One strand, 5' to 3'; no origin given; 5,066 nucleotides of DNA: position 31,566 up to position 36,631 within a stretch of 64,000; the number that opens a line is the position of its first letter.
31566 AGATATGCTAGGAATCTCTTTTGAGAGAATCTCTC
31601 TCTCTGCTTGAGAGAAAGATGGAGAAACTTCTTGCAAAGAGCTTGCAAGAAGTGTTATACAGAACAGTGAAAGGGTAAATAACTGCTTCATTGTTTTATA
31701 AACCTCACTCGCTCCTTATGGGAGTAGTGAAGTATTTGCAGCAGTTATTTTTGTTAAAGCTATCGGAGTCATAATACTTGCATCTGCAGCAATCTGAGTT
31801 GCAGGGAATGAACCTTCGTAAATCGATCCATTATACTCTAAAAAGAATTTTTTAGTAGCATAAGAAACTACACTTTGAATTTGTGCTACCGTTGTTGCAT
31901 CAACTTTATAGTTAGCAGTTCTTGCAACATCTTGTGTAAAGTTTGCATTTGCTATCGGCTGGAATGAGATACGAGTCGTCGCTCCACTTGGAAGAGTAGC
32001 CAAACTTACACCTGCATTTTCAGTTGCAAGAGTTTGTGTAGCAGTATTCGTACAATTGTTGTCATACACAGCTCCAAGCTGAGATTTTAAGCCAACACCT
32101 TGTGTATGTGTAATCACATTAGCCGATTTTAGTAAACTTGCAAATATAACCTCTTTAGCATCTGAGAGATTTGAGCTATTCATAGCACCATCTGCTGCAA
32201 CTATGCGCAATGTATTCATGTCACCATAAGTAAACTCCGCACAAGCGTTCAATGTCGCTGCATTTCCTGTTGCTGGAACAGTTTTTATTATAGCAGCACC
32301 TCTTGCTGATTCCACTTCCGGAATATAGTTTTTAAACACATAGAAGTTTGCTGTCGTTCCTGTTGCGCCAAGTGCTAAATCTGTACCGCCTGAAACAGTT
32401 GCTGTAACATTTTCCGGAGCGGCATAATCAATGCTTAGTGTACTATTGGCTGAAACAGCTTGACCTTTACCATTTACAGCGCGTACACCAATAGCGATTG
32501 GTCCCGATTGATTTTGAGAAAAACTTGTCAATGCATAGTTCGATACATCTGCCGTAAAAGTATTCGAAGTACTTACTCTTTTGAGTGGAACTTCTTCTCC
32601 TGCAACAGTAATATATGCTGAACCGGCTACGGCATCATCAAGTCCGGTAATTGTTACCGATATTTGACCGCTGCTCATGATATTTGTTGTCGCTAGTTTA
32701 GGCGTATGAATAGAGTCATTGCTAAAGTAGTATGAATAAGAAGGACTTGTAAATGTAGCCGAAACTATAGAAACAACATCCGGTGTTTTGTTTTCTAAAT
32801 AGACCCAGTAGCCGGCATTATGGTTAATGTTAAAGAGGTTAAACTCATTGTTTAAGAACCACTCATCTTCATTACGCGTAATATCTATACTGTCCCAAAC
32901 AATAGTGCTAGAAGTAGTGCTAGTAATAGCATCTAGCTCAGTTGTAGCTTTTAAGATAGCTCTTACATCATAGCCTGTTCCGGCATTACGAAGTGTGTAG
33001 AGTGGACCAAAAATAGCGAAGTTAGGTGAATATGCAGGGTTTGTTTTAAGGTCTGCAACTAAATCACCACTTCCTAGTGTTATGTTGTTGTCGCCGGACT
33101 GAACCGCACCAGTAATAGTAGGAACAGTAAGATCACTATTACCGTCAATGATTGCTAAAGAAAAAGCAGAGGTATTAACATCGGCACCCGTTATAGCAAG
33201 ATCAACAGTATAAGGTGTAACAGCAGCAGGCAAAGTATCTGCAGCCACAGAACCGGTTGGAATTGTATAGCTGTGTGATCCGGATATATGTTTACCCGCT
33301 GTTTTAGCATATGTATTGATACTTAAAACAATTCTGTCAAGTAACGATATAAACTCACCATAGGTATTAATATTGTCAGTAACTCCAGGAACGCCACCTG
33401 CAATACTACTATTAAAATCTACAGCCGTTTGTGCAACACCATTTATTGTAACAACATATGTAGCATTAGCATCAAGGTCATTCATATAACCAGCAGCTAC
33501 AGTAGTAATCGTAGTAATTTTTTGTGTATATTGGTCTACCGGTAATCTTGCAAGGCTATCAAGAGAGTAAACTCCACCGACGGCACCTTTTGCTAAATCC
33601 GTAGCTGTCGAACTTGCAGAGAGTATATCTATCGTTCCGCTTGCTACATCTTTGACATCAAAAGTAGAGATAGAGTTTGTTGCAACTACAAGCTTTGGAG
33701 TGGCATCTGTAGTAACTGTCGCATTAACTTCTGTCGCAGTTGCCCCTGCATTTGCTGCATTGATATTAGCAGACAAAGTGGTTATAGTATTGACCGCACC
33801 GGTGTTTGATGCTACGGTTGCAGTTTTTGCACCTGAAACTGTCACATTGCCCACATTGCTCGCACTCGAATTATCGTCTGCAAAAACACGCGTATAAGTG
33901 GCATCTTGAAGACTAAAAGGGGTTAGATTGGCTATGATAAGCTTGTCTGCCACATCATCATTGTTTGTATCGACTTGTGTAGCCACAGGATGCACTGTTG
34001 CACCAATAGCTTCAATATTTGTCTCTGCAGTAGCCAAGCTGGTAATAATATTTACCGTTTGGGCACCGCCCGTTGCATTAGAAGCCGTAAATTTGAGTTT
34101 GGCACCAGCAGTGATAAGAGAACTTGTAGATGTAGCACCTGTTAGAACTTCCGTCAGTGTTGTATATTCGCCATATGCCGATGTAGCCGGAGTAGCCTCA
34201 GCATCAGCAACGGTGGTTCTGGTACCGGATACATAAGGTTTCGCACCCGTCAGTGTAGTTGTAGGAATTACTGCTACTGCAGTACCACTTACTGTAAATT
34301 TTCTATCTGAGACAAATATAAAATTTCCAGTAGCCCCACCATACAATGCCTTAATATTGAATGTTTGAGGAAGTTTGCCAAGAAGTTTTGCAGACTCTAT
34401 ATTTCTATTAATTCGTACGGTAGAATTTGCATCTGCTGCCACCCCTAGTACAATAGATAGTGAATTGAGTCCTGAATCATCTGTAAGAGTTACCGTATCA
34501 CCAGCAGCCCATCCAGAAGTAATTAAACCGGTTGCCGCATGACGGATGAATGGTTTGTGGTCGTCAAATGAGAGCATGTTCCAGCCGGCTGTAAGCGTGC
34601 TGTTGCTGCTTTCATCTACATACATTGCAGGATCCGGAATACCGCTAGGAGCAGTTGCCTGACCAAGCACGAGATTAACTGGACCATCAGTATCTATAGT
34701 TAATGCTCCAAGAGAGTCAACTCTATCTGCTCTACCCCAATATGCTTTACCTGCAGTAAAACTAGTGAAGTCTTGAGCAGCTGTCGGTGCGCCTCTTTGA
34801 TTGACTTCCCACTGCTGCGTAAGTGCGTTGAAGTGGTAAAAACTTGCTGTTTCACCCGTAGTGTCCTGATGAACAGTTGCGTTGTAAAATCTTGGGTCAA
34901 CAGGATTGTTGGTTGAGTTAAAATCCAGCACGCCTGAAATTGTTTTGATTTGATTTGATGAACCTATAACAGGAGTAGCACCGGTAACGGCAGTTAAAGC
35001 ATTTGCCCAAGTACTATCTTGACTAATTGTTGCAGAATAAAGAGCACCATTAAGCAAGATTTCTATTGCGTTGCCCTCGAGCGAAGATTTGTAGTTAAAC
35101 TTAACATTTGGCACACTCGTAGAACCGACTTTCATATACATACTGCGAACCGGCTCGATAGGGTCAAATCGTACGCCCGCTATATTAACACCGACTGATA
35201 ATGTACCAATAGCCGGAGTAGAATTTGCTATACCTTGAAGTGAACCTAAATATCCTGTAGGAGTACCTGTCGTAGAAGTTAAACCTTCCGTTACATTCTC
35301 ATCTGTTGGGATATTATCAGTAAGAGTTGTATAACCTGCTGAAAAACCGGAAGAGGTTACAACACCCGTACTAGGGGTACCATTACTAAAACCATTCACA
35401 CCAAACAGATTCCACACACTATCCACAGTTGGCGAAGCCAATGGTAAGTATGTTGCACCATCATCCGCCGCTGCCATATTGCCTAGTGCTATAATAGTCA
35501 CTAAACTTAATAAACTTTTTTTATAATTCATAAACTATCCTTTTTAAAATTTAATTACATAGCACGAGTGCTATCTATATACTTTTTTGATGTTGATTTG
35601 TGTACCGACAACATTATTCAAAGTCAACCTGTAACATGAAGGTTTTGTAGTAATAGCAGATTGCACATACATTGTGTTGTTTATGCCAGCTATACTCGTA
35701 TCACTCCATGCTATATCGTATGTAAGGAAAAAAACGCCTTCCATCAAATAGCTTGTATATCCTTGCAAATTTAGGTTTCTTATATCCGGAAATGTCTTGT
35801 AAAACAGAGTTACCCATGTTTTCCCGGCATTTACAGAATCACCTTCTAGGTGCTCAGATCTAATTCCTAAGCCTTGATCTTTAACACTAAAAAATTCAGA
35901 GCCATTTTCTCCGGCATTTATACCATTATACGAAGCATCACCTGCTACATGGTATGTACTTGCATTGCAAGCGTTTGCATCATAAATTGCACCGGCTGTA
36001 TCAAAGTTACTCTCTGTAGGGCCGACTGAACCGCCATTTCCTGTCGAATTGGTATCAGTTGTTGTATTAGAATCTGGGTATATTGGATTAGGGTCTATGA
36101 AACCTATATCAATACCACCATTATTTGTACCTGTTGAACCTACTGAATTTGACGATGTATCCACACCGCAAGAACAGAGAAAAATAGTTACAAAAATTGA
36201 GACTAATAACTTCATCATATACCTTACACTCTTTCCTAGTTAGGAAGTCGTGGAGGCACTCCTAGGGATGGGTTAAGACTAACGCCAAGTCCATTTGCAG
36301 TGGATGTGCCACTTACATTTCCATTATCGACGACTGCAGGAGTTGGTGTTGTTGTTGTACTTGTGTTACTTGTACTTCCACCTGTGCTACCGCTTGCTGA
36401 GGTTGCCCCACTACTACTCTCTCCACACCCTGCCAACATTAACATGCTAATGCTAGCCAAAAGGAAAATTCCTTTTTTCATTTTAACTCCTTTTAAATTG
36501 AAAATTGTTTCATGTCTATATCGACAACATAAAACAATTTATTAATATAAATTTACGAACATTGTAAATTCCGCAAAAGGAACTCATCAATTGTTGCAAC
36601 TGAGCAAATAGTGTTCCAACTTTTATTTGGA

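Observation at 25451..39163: Candidate undescribed cell-surface assembly system: a 14-kb cluster next to, and apparently co-regulated with, the flagellar hook genes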

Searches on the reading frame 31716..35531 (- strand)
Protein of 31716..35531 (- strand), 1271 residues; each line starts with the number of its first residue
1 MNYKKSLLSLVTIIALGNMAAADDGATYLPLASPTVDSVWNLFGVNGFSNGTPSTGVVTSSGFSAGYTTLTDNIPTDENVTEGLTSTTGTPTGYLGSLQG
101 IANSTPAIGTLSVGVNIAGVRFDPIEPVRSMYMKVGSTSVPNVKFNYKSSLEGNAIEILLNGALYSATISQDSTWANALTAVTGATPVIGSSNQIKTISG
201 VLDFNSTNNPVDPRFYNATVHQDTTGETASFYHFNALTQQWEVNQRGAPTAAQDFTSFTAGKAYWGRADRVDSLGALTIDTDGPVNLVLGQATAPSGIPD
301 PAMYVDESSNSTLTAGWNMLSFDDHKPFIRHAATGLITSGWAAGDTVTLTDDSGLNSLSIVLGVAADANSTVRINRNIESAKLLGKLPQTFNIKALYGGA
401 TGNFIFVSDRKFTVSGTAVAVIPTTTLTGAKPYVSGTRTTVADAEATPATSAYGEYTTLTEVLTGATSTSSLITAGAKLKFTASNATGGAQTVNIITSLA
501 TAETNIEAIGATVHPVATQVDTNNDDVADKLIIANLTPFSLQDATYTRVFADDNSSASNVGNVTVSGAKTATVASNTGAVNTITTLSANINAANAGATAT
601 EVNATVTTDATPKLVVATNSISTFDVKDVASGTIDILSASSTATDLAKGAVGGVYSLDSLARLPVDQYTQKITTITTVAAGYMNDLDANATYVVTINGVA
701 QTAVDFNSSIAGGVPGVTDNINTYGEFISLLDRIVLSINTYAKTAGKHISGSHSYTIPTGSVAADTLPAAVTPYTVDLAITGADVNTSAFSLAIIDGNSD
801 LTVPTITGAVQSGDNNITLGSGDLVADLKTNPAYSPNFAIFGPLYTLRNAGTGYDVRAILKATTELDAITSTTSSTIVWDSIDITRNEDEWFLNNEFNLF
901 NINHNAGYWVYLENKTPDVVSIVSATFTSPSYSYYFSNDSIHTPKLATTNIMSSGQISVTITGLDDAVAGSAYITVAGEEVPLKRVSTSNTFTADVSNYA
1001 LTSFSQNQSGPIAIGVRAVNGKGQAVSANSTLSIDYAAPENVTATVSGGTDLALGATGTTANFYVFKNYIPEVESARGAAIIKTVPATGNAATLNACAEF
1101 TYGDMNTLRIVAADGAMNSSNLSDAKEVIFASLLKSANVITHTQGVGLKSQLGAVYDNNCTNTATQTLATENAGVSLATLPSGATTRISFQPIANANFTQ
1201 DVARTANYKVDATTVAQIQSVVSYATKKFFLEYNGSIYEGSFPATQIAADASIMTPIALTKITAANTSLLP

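Call 4: search_protein_families(library=pfam, proteins=[window:31716-35531:-], max_evalue=0.1)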
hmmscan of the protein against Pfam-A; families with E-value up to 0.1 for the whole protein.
window:31716-35531:- (1271 aa): 0 families

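Call 5: search_protein_families(library=ncbifam, proteins=[window:31716-35531:-], max_evalue=0.1)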
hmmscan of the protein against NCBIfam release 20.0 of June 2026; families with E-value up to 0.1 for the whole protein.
window:31716-35531:- (1271 aa): 0 families

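Call 23: find_homologous_proteins(query=window:31716-35531:-, region=1-1271)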
Query window:31716-35531:-, residues 1-1271 (1271 aa): 51 proteins with E <= 0.001 among 8000 candidates.
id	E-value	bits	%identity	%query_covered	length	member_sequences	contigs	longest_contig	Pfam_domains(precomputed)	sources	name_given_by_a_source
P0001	0.0e+0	2695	100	100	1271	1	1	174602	-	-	-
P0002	0.0e+0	1451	61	100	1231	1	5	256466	-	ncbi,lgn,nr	ncbi:MAG: hypothetical protein NTW78_00835 [Campylobacterales bacterium]|nr:hypothetical protein [Ca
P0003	0.0e+0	1413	59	100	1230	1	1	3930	-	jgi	-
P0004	0.0e+0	1380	58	100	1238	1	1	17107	-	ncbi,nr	ncbi:MAG: hypothetical protein Q7S59_06220 [Sulfurimonas sp.]|nr:hypothetical protein [Sulfurimonas 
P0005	0.0e+0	1377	58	100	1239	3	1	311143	-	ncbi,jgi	ncbi:MAG: hypothetical protein WC665_09915 [Sulfurimonas sp.]|jgi:hypothetical protein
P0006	0.0e+0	1185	52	100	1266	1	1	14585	-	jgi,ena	-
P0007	0.0e+0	1064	47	100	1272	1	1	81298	-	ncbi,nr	ncbi:hypothetical protein JHD49_04375 [Sulfurimonas sp. SAG-AH-194-C21]|nr:hypothetical protein [Sul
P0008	0.0e+0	1052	47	100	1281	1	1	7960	-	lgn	-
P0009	0.0e+0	1047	48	100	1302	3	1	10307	-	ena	-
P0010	0.0e+0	1039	47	100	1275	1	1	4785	-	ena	-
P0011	0.0e+0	1034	48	100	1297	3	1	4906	-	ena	-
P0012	0.0e+0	1018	46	100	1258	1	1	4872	-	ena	-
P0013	3.8e-296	1004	45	100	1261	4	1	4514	-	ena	-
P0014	4.7e-292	990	45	100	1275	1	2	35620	-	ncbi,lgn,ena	-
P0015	1.4e-289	982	47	100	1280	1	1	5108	-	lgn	-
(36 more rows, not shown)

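Call 60: predict_structure(alignment_id=A3)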
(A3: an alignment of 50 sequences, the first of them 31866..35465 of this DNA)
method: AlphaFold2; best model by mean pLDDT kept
length: 1200 residues; sequences in the alignment: 50
mean_pLDDT: 83.2   pTM: 0.74
mean pLDDT of the five models: 83.2, 82.4, 81.5, 80.2, 79.8
residues with pLDDT >= 90: 445; 70-90: 588; 50-70: 139; < 50: 28
segments of 3 or more residues with pLDDT < 50: 33-39, 165-170, 686-696
pLDDT, mean of each block of 10 residues (from residue 1): 77 83 86 49 79 85 72 89 75 84 88 81 92 84 84 81 53 85 82 82 89 93 80 90 91 81 84 61 84 91 62 93 93 89 86 91 81 92 92 92 94 91 92 88 88 90 71 89 84 90 89 88 92 69 93 70 91 87 90 93 90 87 90 89 84 67 63 83 57 52 82 83 84 79 74 82 78 61 57 79 82 73 75 86 68 72 66 59 86 86 91 87 90 92 76 85 87 88 83 82 80 92 90 95 95 94 96 93 94 94 94 93 88 92 87 90 90 73 85 85
secondary structure, 60 per line:
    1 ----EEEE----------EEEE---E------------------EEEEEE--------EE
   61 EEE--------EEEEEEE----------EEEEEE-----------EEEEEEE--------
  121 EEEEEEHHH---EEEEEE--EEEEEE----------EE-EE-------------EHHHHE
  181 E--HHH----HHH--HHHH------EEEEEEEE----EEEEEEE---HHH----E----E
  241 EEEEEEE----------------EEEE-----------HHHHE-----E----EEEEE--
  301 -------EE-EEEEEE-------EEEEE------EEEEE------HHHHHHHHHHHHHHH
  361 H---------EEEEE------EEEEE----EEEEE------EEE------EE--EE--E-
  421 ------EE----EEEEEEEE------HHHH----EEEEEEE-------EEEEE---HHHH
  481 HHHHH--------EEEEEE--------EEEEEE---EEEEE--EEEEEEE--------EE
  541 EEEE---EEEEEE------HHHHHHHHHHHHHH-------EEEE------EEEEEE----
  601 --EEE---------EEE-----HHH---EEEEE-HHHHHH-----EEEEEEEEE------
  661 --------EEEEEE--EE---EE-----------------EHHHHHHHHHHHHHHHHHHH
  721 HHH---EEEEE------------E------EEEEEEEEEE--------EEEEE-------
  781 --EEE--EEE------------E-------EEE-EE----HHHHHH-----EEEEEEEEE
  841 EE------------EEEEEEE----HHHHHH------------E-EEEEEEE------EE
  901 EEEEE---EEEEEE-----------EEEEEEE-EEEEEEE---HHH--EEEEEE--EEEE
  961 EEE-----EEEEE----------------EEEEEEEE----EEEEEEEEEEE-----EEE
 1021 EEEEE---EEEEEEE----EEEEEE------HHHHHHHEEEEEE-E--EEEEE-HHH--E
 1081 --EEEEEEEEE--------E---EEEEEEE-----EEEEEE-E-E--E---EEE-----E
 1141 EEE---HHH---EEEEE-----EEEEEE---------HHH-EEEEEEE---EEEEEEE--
elements in order (helices of 4 or more, strands of 3 or more residues): E5-8 E19-22 E45-50 E59-63 E72-78 E89-94 E106-112 E121-126 E133-138 E141-146 H176-179 H196-199 E206-213 E218-224 E240-247 E264-267 H279-282 E294-298 E311-316 E324-328 E335-339 H346-361 E371-375 E382-386 E391-395 E402-404 E433-440 H447-450 E455-461 E469-473 H477-485 E494-499 E508-513 E517-521 E524-530 E539-544 E548-553 H560-573 E581-584 E591-596 E603-605 E615-617 E629-633 H635-640 E646-654 E669-674 H702-723 E727-731 E751-760 E769-773 E783-785 E788-790 E811-813 H821-826 E832-842 E855-861 H866-871 E886-892 E899-905 E909-914 E926-932 E934-940 E949-954 E957-963 E969-973 E990-997 E1002-1012 E1018-1025 E1029-1035 E1040-1045 H1052-1058 E1059-1064 E1069-1073 E1083-1091 E1104-1110 E1116-1121 E1132-1134 E1140-1143 E1153-1157 E1163-1168 E1182-1188 E1192-1198

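Call 64: fold_search(model_id=the predicted structure, library=pdb)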
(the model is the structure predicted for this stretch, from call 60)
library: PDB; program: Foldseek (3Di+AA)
matches with E <= 10: 921; with E <= 0.001: 18
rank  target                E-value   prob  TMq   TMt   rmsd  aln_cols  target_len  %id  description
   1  8k4q_C                2.2e-05  1.00  0.08  0.33  11.3       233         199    9  Crystal structure of nanobody HuNb103 bound to human interleukin-4 receptor subunit alpha (released 2024-06-26)
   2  9pwq_A                1.4e-04  0.15  0.09  0.07  57.8      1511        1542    8  Cryo-EM structure of receptor tyrosine kinase ROS1 extracellular domain in complex with NELL2 (released 2026-02-25)
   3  3bpn_B                2.0e-04  1.00  0.08  0.33  10.9       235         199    9  Crystal structure of the IL4-IL4R-IL13Ra ternary complex (released 2008-02-05)
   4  6tpw                  2.5e-04  0.98  0.11  0.26  17.5       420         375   10  Crystal structures of FNIII domain one through four of the human leucocyte common antigen-related protein ( LAR) (released 2020-05-13)
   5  8k4q_A                2.7e-04  1.00  0.08  0.33  11.0       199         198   10  Crystal structure of nanobody HuNb103 bound to human interleukin-4 receptor subunit alpha (released 2024-06-26)
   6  1tdq_A                2.8e-04  1.00  0.10  0.30  15.2       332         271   12  Structural basis for the interactions between tenascins and the C-type lectin domains from lecticans: evidence for a c (released 2004-08-31)
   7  7mro                  3.3e-04  0.97  0.09  0.24  19.3       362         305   10  Zebrafish CNTN4 FN1-FN3 domains (released 2022-01-05)
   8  3qt2_A                3.6e-04  0.97  0.09  0.25  17.6       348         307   12  Structure of a cytokine ligand-receptor complex (released 2012-02-01)
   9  3bpl_B                4.0e-04  1.00  0.09  0.35  10.1       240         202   10  Crystal structure of the IL4-IL4R-Common Gamma ternary complex (released 2008-02-05)
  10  2aew_B                4.2e-04  1.00  0.07  0.31  12.1       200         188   10  A model for growth hormone receptor activation based on subunit rotation within a receptor dimer (released 2005-11-01)
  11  7mrs_A                4.6e-04  0.95  0.09  0.25  21.0       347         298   10  Zebrafish CNTN4 APPb complex (released 2022-01-05)
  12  7ndg_B                5.4e-04  0.92  0.09  0.25  15.1       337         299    9  Cryo-EM structure of the ternary complex between Netrin-1, Neogenin and Repulsive Guidance Molecule B (released 2021-03-31)
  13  8qy4_C                5.4e-04  0.63  0.07  0.12  23.4       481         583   11  Structure of interleukin 11 (gp130 P496L mutant). (released 2024-02-21)
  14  7md5_A                6.6e-04  1.00  0.11  0.18   9.1       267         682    7  Insulin receptor ectodomain dimer complexed with two IRPA-9 partial agonists (released 2022-02-23)
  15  6ceb_A                7.0e-04  1.00  0.11  0.18   9.1       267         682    7  Insulin Receptor ectodomain in complex with two insulin molecules - C1 symmetry (released 2018-03-14)
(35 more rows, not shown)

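Call 106: fold_search(model_id=the predicted structure, library=viral)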
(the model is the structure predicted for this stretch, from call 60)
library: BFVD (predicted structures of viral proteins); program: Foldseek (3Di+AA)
matches with E <= 10: 386; with E <= 0.001: 9
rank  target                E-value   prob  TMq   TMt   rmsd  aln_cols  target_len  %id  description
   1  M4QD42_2              2.5e-06  0.60  0.09  0.11  81.0      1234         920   10  Immunoglobulin domain-containing protein [Prochlorococcus phage MED4-213]
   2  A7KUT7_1              7.6e-06  0.97  0.11  0.12  22.3       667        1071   10  (no name in the UniProt tables at hand)
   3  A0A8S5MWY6            2.1e-04  0.14  0.07  0.07  50.5      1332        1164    9  Uncharacterized protein [Siphoviridae sp. cth2082]
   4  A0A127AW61            2.9e-04  0.92  0.09  0.13  20.5       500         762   11  Putative regulator of chromosome condensation [Bacillus phage SP-15]
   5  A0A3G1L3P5            3.5e-04  0.08  0.06  0.06  47.2      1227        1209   10  BNR repeat domain protein [Synechococcus phage S-CBWM1]
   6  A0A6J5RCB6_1          4.5e-04  0.38  0.09  0.11  38.7       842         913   10  Fibronectin type III [uncultured Caudovirales phage]
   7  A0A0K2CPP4            4.5e-04  0.28  0.11  0.13  43.8      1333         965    8  LamG-like jellyroll fold domain-containing protein [Brevibacillus phage SecTim467]
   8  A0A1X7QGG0            5.5e-04  0.96  0.09  0.11  15.8       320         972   12  (no name in the UniProt tables at hand)
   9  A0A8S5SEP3            6.1e-04  0.99  0.12  0.31  16.3       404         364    9  Fibronectin type-III domain-containing protein [Myoviridae sp. ct8mY9]
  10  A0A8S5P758            1.1e-03  0.77  0.09  0.20  16.8       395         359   10  Uncharacterized protein [Siphoviridae sp. ctsUY14]
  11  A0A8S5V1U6            1.3e-03  0.51  0.09  0.14  36.2       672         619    8  Uncharacterized protein [Myoviridae sp. ctJ2i1]
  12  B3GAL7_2              1.3e-03  0.20  0.09  0.10  54.0      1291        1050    8  AMDV3_1 [uncultured virus]
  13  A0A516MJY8            1.3e-03  0.07  0.07  0.06  45.1      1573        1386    8  (no name in the UniProt tables at hand)
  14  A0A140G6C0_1          1.4e-03  0.15  0.09  0.11  30.0      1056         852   10  Minor tail protein [Arthrobacter phage KellEzio]
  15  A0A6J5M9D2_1          1.7e-03  0.41  0.08  0.10  33.1       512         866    9  Uncharacterized protein [uncultured Caudovirales phage]
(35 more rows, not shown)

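Call 109: search_protein_families(library=padloc, proteins=[window:31716-35531:-], max_evalue=0.001)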
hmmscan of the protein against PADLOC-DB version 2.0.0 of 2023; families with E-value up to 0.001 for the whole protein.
window:31716-35531:- (1271 aa): 0 families

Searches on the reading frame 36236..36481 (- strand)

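Call 4: search_protein_families(library=pfam, proteins=[window:36236-36481:-], max_evalue=0.1)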
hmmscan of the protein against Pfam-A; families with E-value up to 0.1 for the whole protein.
window:36236-36481:- (81 aa): 2 families
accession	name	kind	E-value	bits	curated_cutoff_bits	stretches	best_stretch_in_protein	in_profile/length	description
PF21827.1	New_glue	-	0.0047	17.1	31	1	5-61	5-61/94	New glue protein family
PF12079.13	DUF3558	-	0.041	14.3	34.1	1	14-50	1-34/173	Protein of unknown function (DUF3558)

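Call 5: search_protein_families(library=ncbifam, proteins=[window:36236-36481:-], max_evalue=0.1)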
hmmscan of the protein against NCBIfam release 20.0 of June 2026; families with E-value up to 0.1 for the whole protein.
window:36236-36481:- (81 aa): 14 families
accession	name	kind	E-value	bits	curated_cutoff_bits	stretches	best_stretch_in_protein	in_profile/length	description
NF050142.1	PG1828_fam_lipo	equivalog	5.8e-05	23.7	50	1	1-53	1-50/59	PG1828 family lipoprotein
NF041193.1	lipo_SP0191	subfamily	0.0016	18.5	75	1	1-43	1-43/190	SP0191 family lipoprotein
NF058647.1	lipo_LytA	equivalog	0.0023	18.1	110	1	1-41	1-40/107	acidic lipoprotein LytA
NF053527.1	lipo_Cory_WKLS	subfamily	0.0029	17.5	105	1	7-49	4-49/166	WKL family lipoprotein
NF047408.1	SA0632_fam_LP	equivalog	0.0073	15.9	70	1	1-23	1-22/68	SA0632 family lipoprotein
NF053819.1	EF0750_LPXTG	subfamily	0.0081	16.6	47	1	1-54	1-55/105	EF2685/EF0750 family sortase-dependent surface protein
NF052551.1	EnvBioLpgNMYCTU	equivalog_domain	0.011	15.1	250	1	1-50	1-51/227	envelope biogenesis lipoprotein LpqN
NF041941.1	lipo_FMN_PplA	exception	0.012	14.8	325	1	9-52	12-55/302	extracellular electron transfer flavoprotein PplA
NF045774.1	cytochro_C551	exception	0.017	15.1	118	1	1-39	1-39/110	cytochrome c551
TIGR03502.1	lipase_Pla1_cef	subfamily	0.033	12.3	383.9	1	1-29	1-29/790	VolA/Pla-1 family phospholipase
NF040528.1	SP_0198_lipo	equivalog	0.066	13.2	100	1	6-60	6-66/144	SP_0198 family lipoprotein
NF049864.1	lipo_LppU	equivalog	0.072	13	135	1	6-56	12-60/199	LppU family putative lipoprotein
NF002827.0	PRK03002.1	equivalog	0.077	12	343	1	3-33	4-35/285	peptidylprolyl isomerase PrsA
NF041057.1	Rcas_1661_fam_Se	equivalog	0.095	12.2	190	1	10-61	3-50/247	Rcas_1661 family thioredoxin-like (seleno)lipoprotein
